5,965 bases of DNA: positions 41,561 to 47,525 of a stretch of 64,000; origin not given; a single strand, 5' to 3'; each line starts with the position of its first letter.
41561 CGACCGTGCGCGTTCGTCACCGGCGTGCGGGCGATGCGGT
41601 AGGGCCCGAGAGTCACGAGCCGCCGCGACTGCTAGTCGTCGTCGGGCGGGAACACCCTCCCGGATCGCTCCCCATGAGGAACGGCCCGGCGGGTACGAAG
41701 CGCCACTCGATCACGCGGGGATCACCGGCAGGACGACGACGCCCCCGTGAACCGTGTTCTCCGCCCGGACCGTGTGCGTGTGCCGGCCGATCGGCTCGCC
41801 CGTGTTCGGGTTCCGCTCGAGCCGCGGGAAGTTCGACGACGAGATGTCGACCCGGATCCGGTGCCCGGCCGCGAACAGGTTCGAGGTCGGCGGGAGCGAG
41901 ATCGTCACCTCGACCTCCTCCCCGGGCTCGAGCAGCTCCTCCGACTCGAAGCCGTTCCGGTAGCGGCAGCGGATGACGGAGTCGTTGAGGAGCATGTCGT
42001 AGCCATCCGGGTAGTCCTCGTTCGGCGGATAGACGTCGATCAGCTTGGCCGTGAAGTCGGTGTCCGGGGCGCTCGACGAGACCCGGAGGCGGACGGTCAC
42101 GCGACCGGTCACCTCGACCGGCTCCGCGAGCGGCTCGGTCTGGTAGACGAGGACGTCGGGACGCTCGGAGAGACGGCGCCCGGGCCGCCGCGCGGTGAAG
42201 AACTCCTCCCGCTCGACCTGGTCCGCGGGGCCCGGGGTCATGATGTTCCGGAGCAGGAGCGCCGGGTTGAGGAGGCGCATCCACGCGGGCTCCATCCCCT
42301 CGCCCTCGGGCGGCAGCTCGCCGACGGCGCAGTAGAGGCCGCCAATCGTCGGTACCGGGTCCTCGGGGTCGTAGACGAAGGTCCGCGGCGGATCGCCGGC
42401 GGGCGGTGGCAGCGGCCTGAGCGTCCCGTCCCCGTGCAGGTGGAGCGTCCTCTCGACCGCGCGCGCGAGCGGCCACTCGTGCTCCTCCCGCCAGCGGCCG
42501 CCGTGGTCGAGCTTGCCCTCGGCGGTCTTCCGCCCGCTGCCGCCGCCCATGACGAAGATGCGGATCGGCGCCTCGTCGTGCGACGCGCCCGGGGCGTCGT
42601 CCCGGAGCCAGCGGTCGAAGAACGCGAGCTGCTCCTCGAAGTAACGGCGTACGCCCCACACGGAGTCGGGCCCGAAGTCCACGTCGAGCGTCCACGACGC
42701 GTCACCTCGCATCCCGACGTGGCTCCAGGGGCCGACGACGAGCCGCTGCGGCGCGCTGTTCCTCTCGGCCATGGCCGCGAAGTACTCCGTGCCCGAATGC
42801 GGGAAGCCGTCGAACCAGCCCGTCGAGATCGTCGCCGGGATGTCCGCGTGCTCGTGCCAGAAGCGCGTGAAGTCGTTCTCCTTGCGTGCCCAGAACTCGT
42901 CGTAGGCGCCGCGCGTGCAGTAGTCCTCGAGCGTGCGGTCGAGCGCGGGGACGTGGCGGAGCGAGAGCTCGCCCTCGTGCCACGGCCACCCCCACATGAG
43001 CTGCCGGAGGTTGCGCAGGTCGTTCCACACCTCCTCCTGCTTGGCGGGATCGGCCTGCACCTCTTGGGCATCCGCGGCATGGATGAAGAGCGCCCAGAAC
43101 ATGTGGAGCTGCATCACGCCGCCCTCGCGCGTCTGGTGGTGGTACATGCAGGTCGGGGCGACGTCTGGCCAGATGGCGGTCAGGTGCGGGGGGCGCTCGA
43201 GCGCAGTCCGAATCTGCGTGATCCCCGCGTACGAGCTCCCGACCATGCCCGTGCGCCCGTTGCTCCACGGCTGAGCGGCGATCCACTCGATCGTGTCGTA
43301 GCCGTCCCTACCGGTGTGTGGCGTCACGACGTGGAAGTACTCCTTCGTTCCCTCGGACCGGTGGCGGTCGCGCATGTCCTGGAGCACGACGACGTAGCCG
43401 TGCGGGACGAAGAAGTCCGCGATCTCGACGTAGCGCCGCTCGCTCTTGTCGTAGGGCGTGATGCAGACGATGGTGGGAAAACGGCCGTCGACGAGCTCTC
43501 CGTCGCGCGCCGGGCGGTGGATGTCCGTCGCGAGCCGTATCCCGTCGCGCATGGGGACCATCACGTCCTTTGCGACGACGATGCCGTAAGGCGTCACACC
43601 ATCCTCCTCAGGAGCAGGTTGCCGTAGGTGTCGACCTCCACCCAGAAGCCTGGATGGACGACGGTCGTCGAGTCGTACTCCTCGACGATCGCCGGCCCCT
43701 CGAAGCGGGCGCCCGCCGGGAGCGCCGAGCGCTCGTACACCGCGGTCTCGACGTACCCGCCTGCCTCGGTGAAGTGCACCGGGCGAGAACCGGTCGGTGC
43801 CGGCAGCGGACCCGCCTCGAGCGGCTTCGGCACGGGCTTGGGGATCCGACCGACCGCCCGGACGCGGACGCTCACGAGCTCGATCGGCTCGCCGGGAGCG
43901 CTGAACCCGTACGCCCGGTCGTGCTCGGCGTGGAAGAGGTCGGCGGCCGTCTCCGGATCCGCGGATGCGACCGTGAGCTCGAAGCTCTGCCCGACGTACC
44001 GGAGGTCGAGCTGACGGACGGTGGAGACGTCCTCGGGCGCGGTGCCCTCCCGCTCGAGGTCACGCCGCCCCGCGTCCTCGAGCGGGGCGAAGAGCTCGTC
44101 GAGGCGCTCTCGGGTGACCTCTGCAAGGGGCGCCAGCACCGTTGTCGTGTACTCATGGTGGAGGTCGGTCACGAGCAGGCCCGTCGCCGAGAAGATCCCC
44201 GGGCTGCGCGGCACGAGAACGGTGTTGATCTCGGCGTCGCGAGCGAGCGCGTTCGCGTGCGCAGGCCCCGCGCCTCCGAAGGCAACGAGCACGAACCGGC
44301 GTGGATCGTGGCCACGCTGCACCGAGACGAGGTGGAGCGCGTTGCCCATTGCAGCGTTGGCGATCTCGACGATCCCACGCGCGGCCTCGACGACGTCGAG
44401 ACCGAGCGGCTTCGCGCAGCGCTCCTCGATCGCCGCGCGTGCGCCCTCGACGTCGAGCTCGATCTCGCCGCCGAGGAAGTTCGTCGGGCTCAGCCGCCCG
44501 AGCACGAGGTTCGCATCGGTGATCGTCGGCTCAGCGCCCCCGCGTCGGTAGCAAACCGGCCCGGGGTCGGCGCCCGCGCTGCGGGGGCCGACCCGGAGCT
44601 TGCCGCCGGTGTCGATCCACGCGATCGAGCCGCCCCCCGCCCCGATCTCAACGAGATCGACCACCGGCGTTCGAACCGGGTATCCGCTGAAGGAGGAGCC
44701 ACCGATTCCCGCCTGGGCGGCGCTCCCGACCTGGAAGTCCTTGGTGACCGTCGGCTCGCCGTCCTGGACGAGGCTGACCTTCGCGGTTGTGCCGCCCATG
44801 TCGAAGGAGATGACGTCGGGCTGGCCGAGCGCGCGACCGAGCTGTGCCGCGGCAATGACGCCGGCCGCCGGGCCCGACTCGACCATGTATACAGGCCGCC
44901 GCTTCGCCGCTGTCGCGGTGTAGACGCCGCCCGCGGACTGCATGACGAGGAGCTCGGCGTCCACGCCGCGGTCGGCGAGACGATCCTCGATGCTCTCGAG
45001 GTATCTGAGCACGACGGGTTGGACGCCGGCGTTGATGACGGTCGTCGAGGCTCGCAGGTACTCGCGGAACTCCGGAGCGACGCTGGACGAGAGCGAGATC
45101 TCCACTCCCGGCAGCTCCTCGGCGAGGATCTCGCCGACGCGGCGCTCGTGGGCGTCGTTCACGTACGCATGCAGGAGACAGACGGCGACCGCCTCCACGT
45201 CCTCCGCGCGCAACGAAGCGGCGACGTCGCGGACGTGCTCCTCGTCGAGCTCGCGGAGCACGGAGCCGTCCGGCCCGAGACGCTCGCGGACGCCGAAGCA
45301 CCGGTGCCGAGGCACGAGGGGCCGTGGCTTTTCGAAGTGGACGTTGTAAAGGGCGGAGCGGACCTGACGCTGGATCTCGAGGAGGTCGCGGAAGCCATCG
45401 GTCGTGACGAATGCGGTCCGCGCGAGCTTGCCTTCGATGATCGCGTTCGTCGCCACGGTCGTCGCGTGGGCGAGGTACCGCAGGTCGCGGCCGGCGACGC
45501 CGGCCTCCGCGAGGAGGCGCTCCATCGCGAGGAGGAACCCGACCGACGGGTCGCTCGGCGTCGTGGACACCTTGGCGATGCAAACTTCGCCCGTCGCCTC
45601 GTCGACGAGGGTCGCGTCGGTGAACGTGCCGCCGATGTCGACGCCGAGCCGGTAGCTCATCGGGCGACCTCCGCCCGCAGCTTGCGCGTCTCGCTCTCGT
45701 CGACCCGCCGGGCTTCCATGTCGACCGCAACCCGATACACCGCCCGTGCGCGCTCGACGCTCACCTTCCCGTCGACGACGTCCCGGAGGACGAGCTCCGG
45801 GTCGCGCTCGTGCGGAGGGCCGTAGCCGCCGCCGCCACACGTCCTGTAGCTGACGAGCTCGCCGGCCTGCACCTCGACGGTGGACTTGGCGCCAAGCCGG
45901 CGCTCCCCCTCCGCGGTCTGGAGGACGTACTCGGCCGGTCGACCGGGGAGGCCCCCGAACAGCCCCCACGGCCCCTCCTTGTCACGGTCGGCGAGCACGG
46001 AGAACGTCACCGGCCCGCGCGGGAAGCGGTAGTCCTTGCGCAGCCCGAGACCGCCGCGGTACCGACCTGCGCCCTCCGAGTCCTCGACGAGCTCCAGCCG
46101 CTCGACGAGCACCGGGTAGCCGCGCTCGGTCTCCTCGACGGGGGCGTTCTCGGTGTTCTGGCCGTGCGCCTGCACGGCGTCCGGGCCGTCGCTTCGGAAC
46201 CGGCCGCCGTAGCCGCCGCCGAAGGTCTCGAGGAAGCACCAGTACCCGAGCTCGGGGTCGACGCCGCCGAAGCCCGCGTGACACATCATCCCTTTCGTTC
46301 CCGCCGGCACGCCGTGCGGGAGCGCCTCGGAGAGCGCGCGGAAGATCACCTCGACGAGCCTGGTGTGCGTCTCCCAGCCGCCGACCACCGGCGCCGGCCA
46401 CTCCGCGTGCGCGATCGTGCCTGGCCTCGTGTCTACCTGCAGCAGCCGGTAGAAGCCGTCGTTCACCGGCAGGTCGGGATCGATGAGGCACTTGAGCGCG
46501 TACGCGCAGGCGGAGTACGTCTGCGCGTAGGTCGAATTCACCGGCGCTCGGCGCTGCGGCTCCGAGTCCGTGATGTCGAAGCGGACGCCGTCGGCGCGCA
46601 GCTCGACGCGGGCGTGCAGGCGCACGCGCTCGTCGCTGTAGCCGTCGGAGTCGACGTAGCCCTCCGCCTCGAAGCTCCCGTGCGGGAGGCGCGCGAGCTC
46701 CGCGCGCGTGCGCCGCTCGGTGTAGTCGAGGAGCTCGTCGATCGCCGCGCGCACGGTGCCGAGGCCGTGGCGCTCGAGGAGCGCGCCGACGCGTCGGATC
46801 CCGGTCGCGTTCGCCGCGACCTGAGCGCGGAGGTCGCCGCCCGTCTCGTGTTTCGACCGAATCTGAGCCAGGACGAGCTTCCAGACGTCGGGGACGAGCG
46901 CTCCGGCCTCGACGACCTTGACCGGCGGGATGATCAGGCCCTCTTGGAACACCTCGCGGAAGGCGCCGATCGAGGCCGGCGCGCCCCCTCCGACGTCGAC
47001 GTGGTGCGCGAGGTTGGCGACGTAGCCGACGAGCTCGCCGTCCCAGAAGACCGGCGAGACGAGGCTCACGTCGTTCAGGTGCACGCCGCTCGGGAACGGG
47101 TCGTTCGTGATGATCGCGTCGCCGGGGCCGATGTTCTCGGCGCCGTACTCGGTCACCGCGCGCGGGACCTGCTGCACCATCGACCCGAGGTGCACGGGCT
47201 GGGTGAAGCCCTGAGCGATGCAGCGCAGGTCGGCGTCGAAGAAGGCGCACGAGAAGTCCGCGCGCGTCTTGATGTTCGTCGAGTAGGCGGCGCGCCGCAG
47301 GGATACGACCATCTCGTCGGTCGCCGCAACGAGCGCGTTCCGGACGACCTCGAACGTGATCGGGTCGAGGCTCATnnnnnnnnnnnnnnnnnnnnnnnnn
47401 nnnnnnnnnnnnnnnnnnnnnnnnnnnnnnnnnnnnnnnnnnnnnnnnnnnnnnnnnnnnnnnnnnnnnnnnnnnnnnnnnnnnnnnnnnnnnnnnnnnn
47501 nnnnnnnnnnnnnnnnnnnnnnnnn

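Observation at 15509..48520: Four enolase-superfamily genes and multiple paralog pairs in 33 kb: an uncharacterised N-acyl/D-amino-acid or peptide catabolic supercluster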

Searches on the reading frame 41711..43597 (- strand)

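Call 7: search_protein_families(library=pfam, proteins=[window:41711-43597:-])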
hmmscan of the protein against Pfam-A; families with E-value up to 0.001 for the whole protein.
window:41711-43597:- (628 aa): 2 families
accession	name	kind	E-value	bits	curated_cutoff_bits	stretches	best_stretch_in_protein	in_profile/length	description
PF02129.25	Peptidase_S15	-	1e-50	173.3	23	1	18-294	1-261/262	X-Pro dipeptidyl-peptidase (S15 family)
PF08530.16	PepX_C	-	9e-42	143.9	22.5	1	340-619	4-209/217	X-Pro dipeptidyl-peptidase C-terminal non-catalytic domain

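Call 36: search_protein_families(library=ncbifam, proteins=[window:41711-43597:-], max_evalue=1e-10)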
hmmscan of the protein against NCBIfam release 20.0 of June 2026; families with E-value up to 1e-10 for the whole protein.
window:41711-43597:- (628 aa): 2 families
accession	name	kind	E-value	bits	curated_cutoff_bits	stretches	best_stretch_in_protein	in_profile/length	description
TIGR00976.1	CocE_NonD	subfamily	5.4e-109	365.7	66.3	2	14-420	1-387/550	CocE/NonD family hydrolase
NF003780.0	PRK05371.1-1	subfamily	6.6e-17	61.2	642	0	479-589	452-556/594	Xaa-Pro dipeptidyl-peptidase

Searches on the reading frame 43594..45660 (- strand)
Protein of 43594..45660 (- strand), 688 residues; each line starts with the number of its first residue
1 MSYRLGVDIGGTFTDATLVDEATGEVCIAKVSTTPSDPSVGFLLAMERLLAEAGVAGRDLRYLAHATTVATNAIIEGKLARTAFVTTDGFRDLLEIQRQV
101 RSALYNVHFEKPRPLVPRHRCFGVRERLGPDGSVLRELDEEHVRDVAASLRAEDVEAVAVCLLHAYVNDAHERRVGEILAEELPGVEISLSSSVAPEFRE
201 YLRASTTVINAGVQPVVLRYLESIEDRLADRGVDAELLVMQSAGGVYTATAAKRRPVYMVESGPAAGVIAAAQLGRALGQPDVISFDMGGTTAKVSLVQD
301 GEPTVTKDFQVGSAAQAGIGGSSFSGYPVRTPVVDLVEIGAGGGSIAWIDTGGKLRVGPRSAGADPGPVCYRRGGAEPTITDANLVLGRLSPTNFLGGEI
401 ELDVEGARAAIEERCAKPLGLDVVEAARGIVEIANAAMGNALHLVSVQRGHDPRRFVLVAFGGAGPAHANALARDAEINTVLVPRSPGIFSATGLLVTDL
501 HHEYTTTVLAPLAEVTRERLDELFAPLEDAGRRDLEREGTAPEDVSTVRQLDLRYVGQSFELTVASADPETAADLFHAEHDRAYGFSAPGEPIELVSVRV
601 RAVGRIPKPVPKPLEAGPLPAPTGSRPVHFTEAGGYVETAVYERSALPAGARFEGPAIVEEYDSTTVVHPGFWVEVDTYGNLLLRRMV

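Call 7: search_protein_families(library=pfam, proteins=[window:43594-45660:-])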
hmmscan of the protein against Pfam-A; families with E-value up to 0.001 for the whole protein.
window:43594-45660:- (688 aa): 3 families
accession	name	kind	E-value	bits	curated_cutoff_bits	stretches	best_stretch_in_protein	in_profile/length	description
PF01968.24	Hydantoinase_A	-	1.4e-102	343.3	22.9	1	203-503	1-290/291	Hydantoinase/oxoprolinase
PF05378.19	Hydant_A_N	-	7.3e-55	185.9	25.2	1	4-182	1-175/176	Hydantoinase/oxoprolinase N-terminal region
PF19278.4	Hydant_A_C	-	2.1e-14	53.8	21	1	517-681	11-187/193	Hydantoinase/oxoprolinase C-terminal domain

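Call 36: search_protein_families(library=ncbifam, proteins=[window:43594-45660:-], max_evalue=1e-10)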
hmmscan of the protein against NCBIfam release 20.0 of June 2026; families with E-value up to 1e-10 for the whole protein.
window:43594-45660:- (688 aa): 3 families
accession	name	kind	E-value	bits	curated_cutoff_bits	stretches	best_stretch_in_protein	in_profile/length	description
NF050156.1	CapLactmsAlpCapA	equivalog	7.2e-170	566.6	1000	1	3-684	1-685/689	caprolactamase subunit alpha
NF042975.2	AcphenoCarb_ApcC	equivalog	3.8e-98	329.5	1500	1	6-686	12-711/733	acetophenone carboxylase subunit gamma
NF042960.1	AcphenoCarb_ApcA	equivalog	1.2e-69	235.2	1250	1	5-686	4-657/658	acetophenone carboxylase subunit alpha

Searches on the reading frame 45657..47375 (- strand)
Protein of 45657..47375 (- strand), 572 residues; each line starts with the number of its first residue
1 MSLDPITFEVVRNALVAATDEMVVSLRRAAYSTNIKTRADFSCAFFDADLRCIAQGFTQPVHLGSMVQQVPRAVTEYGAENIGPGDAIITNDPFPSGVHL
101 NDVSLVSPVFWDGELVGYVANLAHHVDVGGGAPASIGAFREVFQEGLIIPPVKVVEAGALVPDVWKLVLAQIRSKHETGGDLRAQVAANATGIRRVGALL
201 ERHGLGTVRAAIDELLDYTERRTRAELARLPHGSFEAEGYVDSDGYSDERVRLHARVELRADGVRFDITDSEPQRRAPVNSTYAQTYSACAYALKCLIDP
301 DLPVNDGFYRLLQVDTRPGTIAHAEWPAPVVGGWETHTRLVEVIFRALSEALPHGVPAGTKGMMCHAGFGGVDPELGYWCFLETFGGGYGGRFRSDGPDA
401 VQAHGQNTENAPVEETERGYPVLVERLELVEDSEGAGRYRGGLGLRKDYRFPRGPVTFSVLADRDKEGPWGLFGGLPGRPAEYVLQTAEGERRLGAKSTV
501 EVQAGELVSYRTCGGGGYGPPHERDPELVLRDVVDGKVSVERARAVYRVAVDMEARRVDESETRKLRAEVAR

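Call 7: search_protein_families(library=pfam, proteins=[window:45657-47375:-])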
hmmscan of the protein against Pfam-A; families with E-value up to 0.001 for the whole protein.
window:45657-47375:- (572 aa): 1 family
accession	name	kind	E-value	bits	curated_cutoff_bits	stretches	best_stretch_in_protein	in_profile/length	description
PF02538.19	Hydantoinase_B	-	1.1e-176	588.8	26.8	1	4-521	1-519/519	Hydantoinase B/oxoprolinase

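Call 36: search_protein_families(library=ncbifam, proteins=[window:45657-47375:-], max_evalue=1e-10)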
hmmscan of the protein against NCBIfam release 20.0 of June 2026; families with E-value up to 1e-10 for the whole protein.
window:45657-47375:- (572 aa): 2 families
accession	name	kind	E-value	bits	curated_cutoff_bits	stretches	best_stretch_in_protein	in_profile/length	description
NF050157.1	CapLactmsBetCapB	equivalog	5.4e-90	302.3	1000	1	3-568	1-576/577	caprolactamase subunit beta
NF042976.1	AcphenoCarb_ApcD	equivalog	7.4e-35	120.3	1500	1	74-475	99-515/685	acetophenone carboxylase subunit delta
